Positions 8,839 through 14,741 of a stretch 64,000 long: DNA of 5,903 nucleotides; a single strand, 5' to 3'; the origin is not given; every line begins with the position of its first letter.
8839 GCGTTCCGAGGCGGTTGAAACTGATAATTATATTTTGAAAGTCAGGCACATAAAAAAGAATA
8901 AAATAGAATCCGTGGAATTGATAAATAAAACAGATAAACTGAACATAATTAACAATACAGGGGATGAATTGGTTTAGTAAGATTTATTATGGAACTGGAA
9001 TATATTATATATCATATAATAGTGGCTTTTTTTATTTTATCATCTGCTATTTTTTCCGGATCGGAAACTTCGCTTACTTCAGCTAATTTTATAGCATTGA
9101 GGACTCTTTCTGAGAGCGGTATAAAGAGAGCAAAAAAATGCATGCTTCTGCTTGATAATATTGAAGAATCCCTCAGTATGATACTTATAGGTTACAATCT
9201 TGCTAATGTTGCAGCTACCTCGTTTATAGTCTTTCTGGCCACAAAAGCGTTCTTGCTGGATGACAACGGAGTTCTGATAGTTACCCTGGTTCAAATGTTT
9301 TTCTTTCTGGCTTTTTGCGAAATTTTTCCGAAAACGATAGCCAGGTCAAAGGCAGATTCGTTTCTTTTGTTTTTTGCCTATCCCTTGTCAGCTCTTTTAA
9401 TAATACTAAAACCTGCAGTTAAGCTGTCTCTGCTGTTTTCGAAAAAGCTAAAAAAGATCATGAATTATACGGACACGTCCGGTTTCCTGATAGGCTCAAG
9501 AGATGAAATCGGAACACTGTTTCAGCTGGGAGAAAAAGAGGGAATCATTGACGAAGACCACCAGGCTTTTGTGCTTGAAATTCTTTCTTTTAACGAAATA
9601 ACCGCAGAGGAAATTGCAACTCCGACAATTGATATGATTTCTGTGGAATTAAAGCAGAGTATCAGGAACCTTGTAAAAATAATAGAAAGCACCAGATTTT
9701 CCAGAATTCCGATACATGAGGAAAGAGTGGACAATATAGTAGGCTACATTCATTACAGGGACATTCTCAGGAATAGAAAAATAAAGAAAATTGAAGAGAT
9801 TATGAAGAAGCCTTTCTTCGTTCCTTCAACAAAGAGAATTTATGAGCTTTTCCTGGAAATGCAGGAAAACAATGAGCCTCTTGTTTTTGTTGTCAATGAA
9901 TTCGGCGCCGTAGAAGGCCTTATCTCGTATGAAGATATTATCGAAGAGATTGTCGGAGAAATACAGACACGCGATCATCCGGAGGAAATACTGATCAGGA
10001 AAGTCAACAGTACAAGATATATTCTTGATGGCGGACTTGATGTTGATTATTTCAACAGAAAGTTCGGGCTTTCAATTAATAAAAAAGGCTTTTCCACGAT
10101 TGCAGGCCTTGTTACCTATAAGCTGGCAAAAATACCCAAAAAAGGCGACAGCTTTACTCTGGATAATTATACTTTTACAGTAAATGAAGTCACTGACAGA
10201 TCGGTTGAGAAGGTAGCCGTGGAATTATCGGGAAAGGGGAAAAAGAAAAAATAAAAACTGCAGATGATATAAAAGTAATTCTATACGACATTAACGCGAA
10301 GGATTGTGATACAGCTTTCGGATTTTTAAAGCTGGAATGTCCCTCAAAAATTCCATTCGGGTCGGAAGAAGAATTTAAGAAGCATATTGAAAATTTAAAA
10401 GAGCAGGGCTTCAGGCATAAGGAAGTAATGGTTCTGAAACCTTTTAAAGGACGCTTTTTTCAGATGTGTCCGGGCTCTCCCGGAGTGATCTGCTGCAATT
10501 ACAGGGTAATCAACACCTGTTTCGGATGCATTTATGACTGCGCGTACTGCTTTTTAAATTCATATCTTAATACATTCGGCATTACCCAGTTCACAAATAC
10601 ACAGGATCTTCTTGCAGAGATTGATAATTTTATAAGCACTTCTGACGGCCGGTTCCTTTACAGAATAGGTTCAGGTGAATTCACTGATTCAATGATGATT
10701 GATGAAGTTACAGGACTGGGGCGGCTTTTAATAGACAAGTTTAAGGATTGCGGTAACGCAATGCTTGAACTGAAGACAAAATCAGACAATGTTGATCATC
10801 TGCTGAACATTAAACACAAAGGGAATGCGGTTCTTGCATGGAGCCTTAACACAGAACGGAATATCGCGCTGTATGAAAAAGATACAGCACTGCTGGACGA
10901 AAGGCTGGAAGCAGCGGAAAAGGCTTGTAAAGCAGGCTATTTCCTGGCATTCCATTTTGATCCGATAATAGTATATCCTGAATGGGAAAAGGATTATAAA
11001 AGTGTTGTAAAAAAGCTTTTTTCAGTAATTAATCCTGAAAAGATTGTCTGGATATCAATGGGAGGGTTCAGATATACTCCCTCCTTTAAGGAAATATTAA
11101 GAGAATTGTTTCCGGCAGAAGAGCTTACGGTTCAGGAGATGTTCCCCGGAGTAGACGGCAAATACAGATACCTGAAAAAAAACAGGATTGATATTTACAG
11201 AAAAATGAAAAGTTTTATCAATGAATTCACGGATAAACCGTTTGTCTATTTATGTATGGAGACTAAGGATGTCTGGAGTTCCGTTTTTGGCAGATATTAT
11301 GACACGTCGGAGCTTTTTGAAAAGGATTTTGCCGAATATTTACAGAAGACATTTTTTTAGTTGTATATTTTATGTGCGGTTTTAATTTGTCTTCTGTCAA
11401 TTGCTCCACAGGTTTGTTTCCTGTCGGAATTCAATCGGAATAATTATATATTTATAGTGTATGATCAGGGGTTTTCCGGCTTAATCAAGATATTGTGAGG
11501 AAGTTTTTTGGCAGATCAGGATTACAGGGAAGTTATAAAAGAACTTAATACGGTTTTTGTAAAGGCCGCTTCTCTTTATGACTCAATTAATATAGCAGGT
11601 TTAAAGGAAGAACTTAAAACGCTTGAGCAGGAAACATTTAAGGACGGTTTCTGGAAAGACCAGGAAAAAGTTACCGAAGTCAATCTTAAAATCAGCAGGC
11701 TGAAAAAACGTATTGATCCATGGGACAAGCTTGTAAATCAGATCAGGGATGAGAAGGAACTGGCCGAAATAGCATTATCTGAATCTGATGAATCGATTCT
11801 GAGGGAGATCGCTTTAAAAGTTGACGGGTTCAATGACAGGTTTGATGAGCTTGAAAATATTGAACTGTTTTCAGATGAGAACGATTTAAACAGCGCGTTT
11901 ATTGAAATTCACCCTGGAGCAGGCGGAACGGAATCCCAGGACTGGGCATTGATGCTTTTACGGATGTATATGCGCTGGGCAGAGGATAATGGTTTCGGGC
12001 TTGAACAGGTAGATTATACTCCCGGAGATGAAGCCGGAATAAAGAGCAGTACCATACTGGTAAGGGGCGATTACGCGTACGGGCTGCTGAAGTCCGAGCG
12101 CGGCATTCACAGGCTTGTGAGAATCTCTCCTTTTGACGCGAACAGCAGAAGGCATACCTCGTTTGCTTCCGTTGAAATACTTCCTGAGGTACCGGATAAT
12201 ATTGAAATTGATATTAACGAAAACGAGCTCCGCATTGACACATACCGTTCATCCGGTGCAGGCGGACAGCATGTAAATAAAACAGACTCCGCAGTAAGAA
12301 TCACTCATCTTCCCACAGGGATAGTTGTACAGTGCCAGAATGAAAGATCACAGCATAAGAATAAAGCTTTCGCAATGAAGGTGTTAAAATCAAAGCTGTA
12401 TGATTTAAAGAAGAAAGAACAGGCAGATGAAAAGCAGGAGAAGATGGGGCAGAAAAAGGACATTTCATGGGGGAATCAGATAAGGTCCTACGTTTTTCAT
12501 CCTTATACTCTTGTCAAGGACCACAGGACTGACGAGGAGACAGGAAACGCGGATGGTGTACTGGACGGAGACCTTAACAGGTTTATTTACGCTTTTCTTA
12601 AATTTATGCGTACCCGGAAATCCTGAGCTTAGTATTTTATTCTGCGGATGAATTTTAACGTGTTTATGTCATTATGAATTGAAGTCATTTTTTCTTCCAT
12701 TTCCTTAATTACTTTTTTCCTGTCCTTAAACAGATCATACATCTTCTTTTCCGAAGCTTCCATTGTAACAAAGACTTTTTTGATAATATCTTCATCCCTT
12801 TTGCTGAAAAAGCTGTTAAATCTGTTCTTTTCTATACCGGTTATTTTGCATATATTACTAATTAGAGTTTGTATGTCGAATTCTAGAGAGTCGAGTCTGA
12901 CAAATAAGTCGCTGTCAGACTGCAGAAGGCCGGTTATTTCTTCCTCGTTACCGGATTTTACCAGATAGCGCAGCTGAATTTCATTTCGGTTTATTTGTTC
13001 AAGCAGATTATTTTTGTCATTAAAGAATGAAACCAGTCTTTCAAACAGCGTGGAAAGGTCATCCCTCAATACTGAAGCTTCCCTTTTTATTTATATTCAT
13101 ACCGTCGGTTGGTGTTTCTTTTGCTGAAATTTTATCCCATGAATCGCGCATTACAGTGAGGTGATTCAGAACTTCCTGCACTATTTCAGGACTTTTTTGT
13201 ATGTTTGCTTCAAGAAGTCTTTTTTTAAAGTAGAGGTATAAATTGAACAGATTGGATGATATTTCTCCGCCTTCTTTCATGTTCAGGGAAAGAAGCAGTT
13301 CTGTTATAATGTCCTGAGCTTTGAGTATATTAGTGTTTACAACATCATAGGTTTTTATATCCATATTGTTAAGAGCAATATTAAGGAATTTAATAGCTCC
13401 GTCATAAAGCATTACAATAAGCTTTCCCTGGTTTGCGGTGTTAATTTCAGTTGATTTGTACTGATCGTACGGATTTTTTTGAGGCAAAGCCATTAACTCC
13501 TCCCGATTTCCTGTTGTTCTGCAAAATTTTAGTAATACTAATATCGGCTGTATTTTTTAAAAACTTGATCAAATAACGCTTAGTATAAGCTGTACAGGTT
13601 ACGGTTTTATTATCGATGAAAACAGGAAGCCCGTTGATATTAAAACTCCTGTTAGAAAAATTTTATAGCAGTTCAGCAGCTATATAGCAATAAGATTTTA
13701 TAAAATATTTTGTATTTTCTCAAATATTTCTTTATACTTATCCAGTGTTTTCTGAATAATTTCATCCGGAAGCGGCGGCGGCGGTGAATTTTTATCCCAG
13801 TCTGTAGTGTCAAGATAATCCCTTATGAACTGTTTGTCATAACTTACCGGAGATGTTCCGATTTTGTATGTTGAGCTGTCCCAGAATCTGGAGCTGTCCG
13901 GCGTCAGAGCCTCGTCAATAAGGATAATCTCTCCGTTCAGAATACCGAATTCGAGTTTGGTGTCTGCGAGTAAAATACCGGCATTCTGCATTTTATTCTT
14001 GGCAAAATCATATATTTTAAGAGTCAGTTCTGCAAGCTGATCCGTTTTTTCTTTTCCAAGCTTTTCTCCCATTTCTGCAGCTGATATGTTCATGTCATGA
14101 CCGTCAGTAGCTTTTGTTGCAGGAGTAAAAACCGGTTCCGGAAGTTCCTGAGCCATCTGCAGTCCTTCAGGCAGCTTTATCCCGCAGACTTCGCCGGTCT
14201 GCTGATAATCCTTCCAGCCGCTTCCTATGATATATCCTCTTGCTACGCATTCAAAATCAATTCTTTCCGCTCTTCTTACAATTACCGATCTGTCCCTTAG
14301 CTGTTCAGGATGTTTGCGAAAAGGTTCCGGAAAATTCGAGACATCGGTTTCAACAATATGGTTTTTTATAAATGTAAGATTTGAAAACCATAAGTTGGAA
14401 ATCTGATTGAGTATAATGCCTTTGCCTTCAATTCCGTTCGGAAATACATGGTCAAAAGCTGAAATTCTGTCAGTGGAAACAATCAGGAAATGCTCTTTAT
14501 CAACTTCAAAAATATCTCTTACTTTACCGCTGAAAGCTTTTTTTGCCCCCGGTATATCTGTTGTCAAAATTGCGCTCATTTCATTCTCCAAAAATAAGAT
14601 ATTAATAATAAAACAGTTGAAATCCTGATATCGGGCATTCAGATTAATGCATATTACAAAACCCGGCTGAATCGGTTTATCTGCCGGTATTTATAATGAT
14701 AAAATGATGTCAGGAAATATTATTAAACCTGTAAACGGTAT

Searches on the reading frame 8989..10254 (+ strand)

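Call 10: search_protein_families(library=pfam, proteins=[window:8989-10254:+], max_evalue=0.0001)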
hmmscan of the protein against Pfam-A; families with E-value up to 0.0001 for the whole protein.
window:8989-10254:+ (421 aa): 3 families
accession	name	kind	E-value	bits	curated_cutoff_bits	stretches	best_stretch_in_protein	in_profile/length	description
PF01595.25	CNNM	-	5.1e-36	124.5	28.4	1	10-190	1-180/181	Cyclin M transmembrane N-terminal domain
PF03471.22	CorC_HlyC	-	5.9e-19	68.3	27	1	338-413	2-79/81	Transporter associated domain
PF00571.33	CBS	-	4e-14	53.1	24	2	268-322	1-56/57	CBS domain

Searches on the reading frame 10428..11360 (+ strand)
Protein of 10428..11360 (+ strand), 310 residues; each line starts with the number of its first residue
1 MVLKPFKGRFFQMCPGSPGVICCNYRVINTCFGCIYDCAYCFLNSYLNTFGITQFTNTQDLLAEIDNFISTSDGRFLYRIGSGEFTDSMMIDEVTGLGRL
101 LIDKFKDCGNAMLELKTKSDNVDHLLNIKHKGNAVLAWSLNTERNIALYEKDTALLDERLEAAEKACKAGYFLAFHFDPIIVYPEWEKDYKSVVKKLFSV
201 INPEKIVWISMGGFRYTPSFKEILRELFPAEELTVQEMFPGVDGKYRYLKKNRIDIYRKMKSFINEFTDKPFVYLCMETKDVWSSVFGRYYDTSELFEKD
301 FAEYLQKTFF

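Call 10: search_protein_families(library=pfam, proteins=[window:10428-11360:+], max_evalue=0.0001)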
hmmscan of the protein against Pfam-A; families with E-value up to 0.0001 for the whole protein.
window:10428-11360:+ (310 aa): 2 families
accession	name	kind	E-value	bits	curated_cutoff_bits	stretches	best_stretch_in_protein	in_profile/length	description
PF20903.3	SPL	-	1.4e-32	113.4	27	1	28-267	81-328/338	Spore photoproduct lyase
PF04055.27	Radical_SAM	-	1.8e-06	28.7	29.5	1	28-184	1-152/166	Radical SAM superfamily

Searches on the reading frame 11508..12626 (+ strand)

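Call 10: search_protein_families(library=pfam, proteins=[window:11508-12626:+], max_evalue=0.0001)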
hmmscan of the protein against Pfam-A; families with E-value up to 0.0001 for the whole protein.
window:11508-12626:+ (372 aa): 2 families
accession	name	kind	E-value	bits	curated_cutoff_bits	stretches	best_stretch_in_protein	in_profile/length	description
PF03462.23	PCRF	-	3.5e-52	177.5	24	1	32-222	1-194/194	PCRF domain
PF00472.26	RF-1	-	1.6e-47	160.7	35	1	230-340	1-116/116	RF-1 domain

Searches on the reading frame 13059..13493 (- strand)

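Call 31: search_protein_families(library=pfam, proteins=[window:13059-13493:-], max_evalue=0.0001)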
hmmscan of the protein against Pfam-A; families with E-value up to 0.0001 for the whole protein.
window:13059-13493:- (144 aa): 1 family
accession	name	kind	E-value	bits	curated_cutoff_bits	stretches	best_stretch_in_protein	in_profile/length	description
PF02561.19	FliS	-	1.2e-37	129.1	26.7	1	9-122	1-114/115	Flagellar protein FliS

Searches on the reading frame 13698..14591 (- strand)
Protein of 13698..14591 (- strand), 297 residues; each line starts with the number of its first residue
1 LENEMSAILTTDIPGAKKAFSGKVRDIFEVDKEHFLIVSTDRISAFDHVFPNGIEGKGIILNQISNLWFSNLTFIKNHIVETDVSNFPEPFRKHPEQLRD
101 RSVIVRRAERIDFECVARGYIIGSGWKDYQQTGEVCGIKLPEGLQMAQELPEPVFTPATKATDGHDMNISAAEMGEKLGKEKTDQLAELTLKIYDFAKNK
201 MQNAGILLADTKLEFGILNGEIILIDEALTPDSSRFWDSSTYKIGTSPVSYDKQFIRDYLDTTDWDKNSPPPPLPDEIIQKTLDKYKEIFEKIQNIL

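Call 10: search_protein_families(library=pfam, proteins=[window:13698-14591:-], max_evalue=0.0001)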
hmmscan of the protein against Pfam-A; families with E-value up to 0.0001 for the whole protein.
window:13698-14591:- (297 aa): 1 family
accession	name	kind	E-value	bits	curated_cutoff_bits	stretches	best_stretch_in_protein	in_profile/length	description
PF01259.24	SAICAR_synt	-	1.5e-72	244.6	20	1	20-269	3-230/233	SAICAR synthetase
